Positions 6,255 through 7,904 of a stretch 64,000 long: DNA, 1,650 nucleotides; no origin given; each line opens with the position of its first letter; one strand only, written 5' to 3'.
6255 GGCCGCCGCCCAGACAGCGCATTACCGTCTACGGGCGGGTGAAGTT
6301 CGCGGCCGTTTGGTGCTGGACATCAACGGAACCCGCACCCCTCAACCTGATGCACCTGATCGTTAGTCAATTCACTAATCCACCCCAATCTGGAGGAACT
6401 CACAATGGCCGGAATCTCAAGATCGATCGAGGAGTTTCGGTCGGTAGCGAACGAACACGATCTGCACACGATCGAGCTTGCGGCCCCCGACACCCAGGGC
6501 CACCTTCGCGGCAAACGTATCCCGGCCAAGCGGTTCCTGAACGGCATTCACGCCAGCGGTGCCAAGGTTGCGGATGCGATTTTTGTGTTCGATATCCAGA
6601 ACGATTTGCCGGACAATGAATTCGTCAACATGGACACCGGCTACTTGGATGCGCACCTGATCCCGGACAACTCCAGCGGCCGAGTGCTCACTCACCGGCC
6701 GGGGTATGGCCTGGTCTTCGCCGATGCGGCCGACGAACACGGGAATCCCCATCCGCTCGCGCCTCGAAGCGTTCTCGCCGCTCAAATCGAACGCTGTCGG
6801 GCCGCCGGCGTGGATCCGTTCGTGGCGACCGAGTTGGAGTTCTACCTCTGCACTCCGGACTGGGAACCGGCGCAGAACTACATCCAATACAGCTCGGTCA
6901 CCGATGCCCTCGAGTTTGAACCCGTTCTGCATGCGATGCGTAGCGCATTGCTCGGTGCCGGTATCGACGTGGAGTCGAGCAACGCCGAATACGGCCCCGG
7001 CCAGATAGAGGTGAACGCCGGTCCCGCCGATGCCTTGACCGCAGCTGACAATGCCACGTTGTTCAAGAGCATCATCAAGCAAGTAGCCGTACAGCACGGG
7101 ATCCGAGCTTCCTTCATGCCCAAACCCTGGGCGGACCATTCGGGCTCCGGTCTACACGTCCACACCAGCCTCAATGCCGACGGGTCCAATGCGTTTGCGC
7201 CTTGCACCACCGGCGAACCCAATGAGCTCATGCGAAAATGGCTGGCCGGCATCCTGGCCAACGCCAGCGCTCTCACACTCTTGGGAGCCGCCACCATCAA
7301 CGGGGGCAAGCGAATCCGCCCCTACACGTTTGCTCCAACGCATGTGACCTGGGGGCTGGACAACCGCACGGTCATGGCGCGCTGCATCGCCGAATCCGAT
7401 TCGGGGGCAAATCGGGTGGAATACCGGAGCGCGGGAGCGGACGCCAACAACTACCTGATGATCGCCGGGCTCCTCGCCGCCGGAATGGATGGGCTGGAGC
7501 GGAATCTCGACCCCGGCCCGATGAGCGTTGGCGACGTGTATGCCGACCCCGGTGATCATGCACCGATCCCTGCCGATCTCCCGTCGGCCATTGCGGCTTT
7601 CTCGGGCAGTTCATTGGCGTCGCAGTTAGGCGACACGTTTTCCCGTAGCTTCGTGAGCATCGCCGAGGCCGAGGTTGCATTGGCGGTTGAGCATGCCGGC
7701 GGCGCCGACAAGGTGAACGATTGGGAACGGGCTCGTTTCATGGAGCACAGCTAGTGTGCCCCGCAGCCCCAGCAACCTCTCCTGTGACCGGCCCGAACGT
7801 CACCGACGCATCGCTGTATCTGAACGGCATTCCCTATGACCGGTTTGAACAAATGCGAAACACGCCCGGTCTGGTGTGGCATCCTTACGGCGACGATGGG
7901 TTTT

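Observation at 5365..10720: GS-like ligase, P450, ferredoxin, ALDH and ADH operon: candidate gamma-glutamyl-mediated amine oxidation pathway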

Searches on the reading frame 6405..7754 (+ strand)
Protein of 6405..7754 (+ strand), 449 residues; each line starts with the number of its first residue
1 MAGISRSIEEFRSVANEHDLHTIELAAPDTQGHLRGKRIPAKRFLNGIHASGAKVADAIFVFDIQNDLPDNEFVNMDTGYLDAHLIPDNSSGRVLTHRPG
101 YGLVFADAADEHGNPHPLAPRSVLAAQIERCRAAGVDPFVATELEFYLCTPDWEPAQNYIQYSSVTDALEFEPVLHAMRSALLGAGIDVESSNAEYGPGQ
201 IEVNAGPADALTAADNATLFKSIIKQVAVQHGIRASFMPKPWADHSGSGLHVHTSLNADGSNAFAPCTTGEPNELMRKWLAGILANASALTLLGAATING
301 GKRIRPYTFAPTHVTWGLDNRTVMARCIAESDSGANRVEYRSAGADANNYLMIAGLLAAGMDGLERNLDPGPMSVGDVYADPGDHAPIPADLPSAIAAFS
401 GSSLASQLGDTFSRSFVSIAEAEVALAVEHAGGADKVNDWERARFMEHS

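Call 3: search_protein_families(library=pfam, proteins=[window:6405-7754:+])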
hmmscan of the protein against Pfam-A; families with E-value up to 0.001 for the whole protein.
window:6405-7754:+ (449 aa): 1 family
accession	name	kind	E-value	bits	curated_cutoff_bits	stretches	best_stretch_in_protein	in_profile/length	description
PF00120.29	Gln-synt_C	-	4.6e-80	269.7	24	1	119-427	3-332/344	Glutamine synthetase, catalytic domain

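Call 6: search_protein_families(library=ncbifam, proteins=[window:6405-7754:+])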
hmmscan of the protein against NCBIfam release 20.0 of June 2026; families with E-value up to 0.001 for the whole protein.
window:6405-7754:+ (449 aa): 5 families
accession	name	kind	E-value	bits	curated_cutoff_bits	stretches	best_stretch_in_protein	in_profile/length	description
NF045547.1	GGputSyn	equivalog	6.8e-69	232.7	650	1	12-429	6-432/438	gamma-glutamylputrescine synthetase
TIGR03105.1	gln_synth_III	equivalog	5.3e-58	196.6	469.6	1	82-445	60-433/435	type III glutamate--ammonia ligase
TIGR00653.1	GlnA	equivalog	5.3e-52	177.1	429.15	1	175-427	187-448/462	type I glutamate--ammonia ligase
NF007006.0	PRK09469.1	equivalog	2.6e-30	105.4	845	1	185-389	203-409/469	glutamate--ammonia ligase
NF041605.1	gln_syn_GlnII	equivalog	2.6e-08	33.4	500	1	175-258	150-234/333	glutamine synthetase GlnII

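Call 8: find_homologous_proteins(query=window:6405-7754:+)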
Query window:6405-7754:+ (449 aa): 947 proteins with E <= 0.001 among 8000 candidates; the best 120 are listed.
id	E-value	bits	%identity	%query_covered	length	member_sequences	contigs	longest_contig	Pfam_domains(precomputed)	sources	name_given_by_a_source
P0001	0.0e+0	1016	100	100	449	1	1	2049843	PF00120.30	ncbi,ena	-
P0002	3.9e-239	812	77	100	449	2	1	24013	PF00120.30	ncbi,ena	-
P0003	2.6e-238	809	78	96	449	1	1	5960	PF00120.30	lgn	-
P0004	5.4e-238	808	77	100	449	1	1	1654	PF00120.30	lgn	-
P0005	1.5e-236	804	77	100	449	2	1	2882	PF00120.30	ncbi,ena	-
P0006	6.1e-236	802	77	100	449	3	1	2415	PF00120.30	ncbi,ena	-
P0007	4.4e-235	799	76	100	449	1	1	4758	PF00120.30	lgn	-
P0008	1.2e-234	797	77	99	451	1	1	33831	PF00120.30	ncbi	-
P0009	2.7e-234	796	77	100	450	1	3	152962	PF00120.30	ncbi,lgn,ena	-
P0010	3.9e-234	796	76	100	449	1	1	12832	PF00120.30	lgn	-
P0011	2.1e-233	793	75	100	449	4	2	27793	PF00120.30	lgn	-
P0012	1.6e-232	790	75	100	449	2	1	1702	PF00120.30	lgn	-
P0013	3.4e-231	786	75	100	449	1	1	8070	PF00120.30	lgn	-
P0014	3.5e-231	786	75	100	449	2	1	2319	PF00120.30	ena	-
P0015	3.8e-231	786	75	100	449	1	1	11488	PF00120.30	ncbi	ncbi:MAG: glutamine synthetase family protein [Actinomycetota bacterium]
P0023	1.4e-229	781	74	100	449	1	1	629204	PF00120.30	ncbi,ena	-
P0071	9.4e-221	752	72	100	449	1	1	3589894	PF00120.30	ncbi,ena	-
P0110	6.5e-203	693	67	99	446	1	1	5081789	PF00120.30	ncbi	ncbi:MAG: glutamine synthetase family protein [Acidimicrobiales bacterium]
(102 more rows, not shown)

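Call 10: find_encoding_contigs(protein=P0001, flank=10000, max_places=3)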
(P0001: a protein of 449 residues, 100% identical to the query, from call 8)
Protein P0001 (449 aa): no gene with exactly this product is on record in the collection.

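Call 11: find_encoding_contigs(protein=P0023, flank=10000, max_places=2)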
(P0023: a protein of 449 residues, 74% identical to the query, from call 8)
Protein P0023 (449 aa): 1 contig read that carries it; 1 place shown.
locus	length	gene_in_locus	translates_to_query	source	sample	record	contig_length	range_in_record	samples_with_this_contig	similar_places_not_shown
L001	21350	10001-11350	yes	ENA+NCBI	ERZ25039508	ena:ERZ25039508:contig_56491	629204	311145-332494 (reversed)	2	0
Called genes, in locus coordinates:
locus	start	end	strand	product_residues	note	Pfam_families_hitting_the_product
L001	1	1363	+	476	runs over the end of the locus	PF01565:FAD_binding_4, PF02913:FAD-oxidase_C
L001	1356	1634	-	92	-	-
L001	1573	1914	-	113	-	PF08241:Methyltransf_11 (weak), PF13649:Methyltransf_25 (weak)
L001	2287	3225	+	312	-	PF08668:HDOD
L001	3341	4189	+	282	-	-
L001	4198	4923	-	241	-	PF00117:GATase, PF07722:Peptidase_C26 (weak)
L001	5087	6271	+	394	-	PF13458:Peripla_BP_6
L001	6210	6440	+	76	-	-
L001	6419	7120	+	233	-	PF00005:ABC_tran, PF13304:AAA_21 (faint)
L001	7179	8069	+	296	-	PF02653:BPD_transp_2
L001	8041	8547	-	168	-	-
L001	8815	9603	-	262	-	-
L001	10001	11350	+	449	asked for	PF00120:Gln-synt_C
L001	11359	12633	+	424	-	PF00067:p450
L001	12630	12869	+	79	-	PF13459:Fer4_15 (weak), PF13370:Fer4_13 (weak)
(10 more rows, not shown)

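Call 12: find_encoding_contigs(protein=P0110, flank=10000, max_places=2)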
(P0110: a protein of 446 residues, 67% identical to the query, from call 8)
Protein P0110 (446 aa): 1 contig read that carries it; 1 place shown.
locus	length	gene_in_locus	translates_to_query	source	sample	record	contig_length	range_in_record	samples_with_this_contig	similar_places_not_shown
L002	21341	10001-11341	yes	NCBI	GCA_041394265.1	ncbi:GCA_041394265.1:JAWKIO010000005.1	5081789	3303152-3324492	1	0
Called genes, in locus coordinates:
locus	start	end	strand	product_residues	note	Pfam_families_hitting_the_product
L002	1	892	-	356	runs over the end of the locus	PF26233:NicX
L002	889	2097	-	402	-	PF02771:Acyl-CoA_dh_N, PF02770:Acyl-CoA_dh_M, PF00441:Acyl-CoA_dh_1, PF08028:Acyl-CoA_dh_2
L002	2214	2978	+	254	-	PF00117:GATase, PF07722:Peptidase_C26 (faint)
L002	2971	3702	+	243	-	PF07722:Peptidase_C26, PF00117:GATase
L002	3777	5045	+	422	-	PF00067:p450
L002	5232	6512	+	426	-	PF13433:Peripla_BP_5, PF13458:Peripla_BP_6, PF01094:ANF_receptor (weak)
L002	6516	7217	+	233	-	PF00005:ABC_tran, PF13304:AAA_21 (faint)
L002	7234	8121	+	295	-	PF02653:BPD_transp_2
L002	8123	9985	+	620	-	PF02653:BPD_transp_2, PF00005:ABC_tran, PF12399:BCA_ABC_TP_C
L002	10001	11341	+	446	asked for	PF00120:Gln-synt_C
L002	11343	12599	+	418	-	PF00067:p450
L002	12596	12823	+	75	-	PF06902:Fer4_19, PF13459:Fer4_15 (faint), PF13370:Fer4_13 (weak)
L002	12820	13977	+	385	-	PF02515:CoA_transf_3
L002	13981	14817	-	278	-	PF00294:PfkB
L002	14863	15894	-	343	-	PF02626:CT_A_B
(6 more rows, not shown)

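Call 13: find_encoding_contigs(protein=P0071, flank=10000, max_places=2)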
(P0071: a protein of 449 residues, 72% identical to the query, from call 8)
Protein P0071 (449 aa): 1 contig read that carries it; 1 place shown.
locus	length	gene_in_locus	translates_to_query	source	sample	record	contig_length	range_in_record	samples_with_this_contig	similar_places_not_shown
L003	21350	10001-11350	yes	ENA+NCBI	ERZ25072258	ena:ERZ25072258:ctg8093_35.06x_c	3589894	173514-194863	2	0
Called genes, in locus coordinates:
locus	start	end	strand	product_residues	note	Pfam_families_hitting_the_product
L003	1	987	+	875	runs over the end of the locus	PF03477:ATP-cone, PF00317:Ribonuc_red_lgN, PF02867:Ribonuc_red_lgC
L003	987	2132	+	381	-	PF00268:Ribonuc_red_sm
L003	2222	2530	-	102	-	PF18478:PIN_10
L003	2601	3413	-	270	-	PF12728:HTH_17 (faint), PF21321:HTH_66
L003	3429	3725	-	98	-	-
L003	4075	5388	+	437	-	PF13458:Peripla_BP_6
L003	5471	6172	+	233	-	PF00005:ABC_tran, PF13304:AAA_21 (weak)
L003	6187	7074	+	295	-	PF02653:BPD_transp_2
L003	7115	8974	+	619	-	PF02653:BPD_transp_2, PF00005:ABC_tran, PF12399:BCA_ABC_TP_C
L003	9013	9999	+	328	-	PF08240:ADH_N, PF00107:ADH_zinc_N, PF13602:ADH_zinc_N_2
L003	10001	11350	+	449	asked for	PF00120:Gln-synt_C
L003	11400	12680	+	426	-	PF00067:p450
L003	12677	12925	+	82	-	PF06902:Fer4_19, PF13370:Fer4_13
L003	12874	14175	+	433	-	PF00067:p450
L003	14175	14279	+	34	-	-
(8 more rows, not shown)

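Call 17: search_solved_structures(query=window:6405-7754:+, max_evalue=1e-10)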
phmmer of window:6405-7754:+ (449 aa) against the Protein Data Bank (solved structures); distinct sequences matched with E-value up to 1e-10: 38.
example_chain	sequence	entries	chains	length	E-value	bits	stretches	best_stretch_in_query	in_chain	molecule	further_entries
11zs_A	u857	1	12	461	8.4e-56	193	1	9-421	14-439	Glutamine synthetase, catalytic domain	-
5dm3_A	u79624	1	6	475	3.5e-53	184.4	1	9-424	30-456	L-glutamine synthetase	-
8wwu_A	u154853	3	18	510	2.2e-44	155.4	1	19-442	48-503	Glutamine synthetase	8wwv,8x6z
8ool_A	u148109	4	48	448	1.2e-40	143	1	81-424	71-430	Glutamine synthetase from Methanothermococcus thermolithotrophicus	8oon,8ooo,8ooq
8oow_A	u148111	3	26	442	2.1e-39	139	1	84-423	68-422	Glutamine synthetase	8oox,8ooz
7cql_A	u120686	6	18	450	2.1e-39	138.9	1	74-424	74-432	Type III glutamate--ammonia ligase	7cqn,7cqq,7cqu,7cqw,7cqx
8s59_O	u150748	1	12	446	4e-39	138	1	82-417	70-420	Glutamine synthetase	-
8tfb_A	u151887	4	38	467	4.7e-39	137.8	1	82-417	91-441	Glutamine synthetase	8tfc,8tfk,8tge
8ufj_A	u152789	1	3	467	9e-39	136.9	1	82-417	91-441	Glutamine synthetase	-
7tdp_A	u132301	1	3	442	2.5e-38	135.4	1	104-425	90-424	Glutamine synthetase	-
7tfa_B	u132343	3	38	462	2.6e-38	135.4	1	104-425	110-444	Glutamine synthetase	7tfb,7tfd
4s0r_A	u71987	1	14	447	1.2e-35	126.6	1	105-446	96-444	Glutamine synthetase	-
4lnf_A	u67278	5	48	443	1.2e-35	126.6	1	105-446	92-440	Glutamine synthetase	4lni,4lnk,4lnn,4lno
7tfc_A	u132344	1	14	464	1.3e-35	126.5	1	105-446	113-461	Glutamine synthetase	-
7tf6_A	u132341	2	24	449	2.8e-35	125.4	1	9-446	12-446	Glutamine synthetase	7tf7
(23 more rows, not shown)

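Call 29: search_dna_similar(query=window:6405-7754:+, collection=plasmids, mode=protein, max_rows=40)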
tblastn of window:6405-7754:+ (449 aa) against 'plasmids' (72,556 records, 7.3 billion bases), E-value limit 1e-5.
Records with a match: 838; places in all: 1003; records where one place covers at least 80% of the query: 506.
Best place of each record, by identity: <60% 838.
By first word of the organism name: Rhizobium 162; Ralstonia 128; Klebsiella 51; Sinorhizobium 48; Pseudosulfitobacter 45; Streptomyces 30; Paracoccus 26; Acinetobacter 26; Shinella 14; Burkholderia 14; and 132 more.
By predicted mobility (MOB-suite, as given by PLSDB): non-mobilizable 494; mobilizable 210; conjugative 134.
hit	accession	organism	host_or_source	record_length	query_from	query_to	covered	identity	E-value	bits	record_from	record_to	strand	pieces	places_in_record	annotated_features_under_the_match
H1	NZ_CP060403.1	Microbacterium sp. YJN-G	cell culture,soil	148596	5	448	99%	38.0%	7e-68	242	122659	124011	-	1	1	glutamine synthetase family protein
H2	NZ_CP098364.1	Paracoccus sp. TOH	cell cuture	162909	7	449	99%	37.9%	4e-53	199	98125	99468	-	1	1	glutamine synthetase family protein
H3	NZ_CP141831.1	Pseudarthrobacter sp. LT1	single cell,Corn soil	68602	9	448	98%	37.2%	3e-62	225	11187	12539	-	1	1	glutamine synthetase family protein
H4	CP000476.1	Paenarthrobacter aurescens TC1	-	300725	9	448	98%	37.2%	3e-61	222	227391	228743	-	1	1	ipuC: gamma-glutamylisopropylamide synthetase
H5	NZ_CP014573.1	Arthrobacter sp. D5-1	cell culture,Soil cores containing ...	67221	9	448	98%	37.0%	5e-61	222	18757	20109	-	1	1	glutamine synthetase family protein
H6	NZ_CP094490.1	Paenarthrobacter ureafaciens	soil,farmland soil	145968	9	448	98%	36.7%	3e-61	223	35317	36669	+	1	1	glutamine synthetase family protein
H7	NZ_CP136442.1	Paenarthrobacter sp. AT5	atrazine-producing pesticide factory ...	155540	9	448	98%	36.7%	3e-61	223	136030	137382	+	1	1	glutamine synthetase family protein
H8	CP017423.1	Arthrobacter sp. ZXY-2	whole organism,soil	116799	9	448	98%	36.3%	9e-60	218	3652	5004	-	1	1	glnA: glutamine synthetase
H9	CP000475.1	Paenarthrobacter aurescens TC1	-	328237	10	448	98%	36.1%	1e-61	223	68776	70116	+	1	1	ipuC: gamma-glutamylisopropylamide synthetase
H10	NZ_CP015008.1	Aminobacter aminovorans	cell culture,soil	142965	7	447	98%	35.9%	6e-51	192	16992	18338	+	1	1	glutamine synthetase family protein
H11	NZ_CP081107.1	Ruegeria sp. B32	-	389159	7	449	99%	35.0%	5e-54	201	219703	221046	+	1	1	glutamine synthetase family protein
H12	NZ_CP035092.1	Paracoccus denitrificans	Homo sapiens,cell culture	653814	7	449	99%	34.9%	2e-47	182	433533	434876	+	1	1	glutamine synthetase family protein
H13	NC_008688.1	Paracoccus denitrificans PD1222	-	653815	7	449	99%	34.9%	2e-47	182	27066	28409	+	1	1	glutamine synthetase family protein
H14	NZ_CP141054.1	Paracoccus denitrificans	-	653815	7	449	99%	34.9%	2e-47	182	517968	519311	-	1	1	glutamine synthetase family protein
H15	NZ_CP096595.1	Paracoccus denitrificans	mixed culture,activated sludge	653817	7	449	99%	34.9%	2e-47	182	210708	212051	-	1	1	glutamine synthetase family protein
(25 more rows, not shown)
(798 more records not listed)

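Call 30: get_annotated_region(hit=H9, flank=10000)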
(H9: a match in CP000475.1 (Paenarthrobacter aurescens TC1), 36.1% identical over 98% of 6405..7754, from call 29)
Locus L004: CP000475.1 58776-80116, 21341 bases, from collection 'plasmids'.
description: Paenarthrobacter aurescens TC1 plasmid pTC1, complete sequence
organism: Paenarthrobacter aurescens TC1 (NCBI taxid 290340)
taxonomy: Bacteria; Actinomycetota; Actinomycetes; Micrococcales; Micrococcaceae; Paenarthrobacter; Paenarthrobacter aurescens; Paenarthrobacter aurescens TC1
host: -; source: -; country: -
typing (MOB-suite, as given by PLSDB): conjugative; replicon rep_cluster_1783; relaxase MOBF,MOBF; mating-pair formation MPF_T
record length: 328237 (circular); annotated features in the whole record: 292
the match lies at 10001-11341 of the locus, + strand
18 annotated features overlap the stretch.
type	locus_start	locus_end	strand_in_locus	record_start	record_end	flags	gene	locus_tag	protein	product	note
CDS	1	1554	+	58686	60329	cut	-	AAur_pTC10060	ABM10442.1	putative coenzyme A ligase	-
CDS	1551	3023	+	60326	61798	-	maoB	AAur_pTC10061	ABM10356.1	phenylacetaldehyde dehydrogenase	-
CDS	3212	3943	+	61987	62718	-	-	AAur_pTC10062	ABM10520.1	putative glutamine amidotransferase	-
CDS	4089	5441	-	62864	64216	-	-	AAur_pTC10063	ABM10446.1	Aldehyde dehydrogenase (NAD) family protein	-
CDS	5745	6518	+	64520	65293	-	-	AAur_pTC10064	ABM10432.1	oxidoreductase, short chain dehydrogenase/reductase family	-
CDS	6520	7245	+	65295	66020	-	-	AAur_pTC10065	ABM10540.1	putative glutamine amidotransferase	-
CDS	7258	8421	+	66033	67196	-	-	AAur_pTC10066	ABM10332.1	putative Cytochrome P450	-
CDS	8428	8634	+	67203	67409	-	-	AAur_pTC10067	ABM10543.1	Ferredoxin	-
CDS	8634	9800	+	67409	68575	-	-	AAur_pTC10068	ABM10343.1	putative ferredoxin reductase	-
CDS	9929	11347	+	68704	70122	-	ipuC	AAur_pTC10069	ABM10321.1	gamma-glutamylisopropylamide synthetase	-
CDS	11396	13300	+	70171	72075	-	-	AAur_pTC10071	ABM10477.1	GAF domain protein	-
CDS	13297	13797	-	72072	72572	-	-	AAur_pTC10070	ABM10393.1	putative Transcriptional regulator, AsnC family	-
CDS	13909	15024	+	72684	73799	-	ald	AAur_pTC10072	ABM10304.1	alanine dehydrogenase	-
CDS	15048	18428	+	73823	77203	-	pyc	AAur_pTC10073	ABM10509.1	Pyruvate carboxylase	-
CDS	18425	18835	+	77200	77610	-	-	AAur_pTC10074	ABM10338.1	putative transcription factor WhiB family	-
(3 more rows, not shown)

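Call 31: get_annotated_region(hit=H1, flank=10000)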
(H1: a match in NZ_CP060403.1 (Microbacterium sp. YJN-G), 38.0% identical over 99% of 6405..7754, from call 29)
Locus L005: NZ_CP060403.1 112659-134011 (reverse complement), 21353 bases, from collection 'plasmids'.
description: Microbacterium sp. YJN-G plasmid pYJNG, complete sequence
organism: Microbacterium sp. YJN-G (NCBI taxid 2763257)
taxonomy: Bacteria; Actinomycetota; Actinomycetes; Micrococcales; Microbacteriaceae; Microbacterium; Microbacterium sp. YJN-G
host: -; source: cell culture,soil; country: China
typing (MOB-suite, as given by PLSDB): non-mobilizable
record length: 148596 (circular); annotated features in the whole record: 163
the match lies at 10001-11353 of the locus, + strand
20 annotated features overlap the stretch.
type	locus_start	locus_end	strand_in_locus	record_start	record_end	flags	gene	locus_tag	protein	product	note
CDS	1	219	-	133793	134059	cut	-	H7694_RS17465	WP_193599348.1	metal-sensitive transcriptional regulator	-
CDS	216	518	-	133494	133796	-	-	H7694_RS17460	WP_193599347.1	DUF2892 domain-containing protein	-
CDS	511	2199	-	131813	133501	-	-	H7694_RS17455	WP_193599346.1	FAD-dependent oxidoreductase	-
CDS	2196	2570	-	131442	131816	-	trxA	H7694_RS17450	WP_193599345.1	thioredoxin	-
CDS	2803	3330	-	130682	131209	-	-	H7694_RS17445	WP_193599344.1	HtaA domain-containing protein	-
CDS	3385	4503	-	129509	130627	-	ald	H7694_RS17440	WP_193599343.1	alanine dehydrogenase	GO:0006522 - alanine metabolic process [Evidence IEA]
CDS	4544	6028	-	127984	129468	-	-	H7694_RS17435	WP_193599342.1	aldehyde dehydrogenase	-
CDS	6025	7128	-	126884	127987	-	-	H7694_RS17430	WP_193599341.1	alcohol dehydrogenase catalytic domain-containing protein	-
CDS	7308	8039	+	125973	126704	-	-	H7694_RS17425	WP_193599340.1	type 1 glutamine amidotransferase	-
CDS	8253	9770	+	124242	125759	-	-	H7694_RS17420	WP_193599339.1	APC family permease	-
CDS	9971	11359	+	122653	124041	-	-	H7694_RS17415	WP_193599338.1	glutamine synthetase family protein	GO:0006542 - glutamine biosynthetic process [Evidence IEA]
CDS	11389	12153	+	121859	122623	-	-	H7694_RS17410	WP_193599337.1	SDR family NAD(P)-dependent oxidoreductase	-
CDS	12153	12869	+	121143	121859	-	-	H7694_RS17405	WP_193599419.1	gamma-glutamyl-gamma-aminobutyrate hydrolase family protein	-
CDS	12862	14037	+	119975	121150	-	-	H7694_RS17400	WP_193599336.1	cytochrome P450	-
CDS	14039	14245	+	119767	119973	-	-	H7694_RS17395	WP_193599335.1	ferredoxin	-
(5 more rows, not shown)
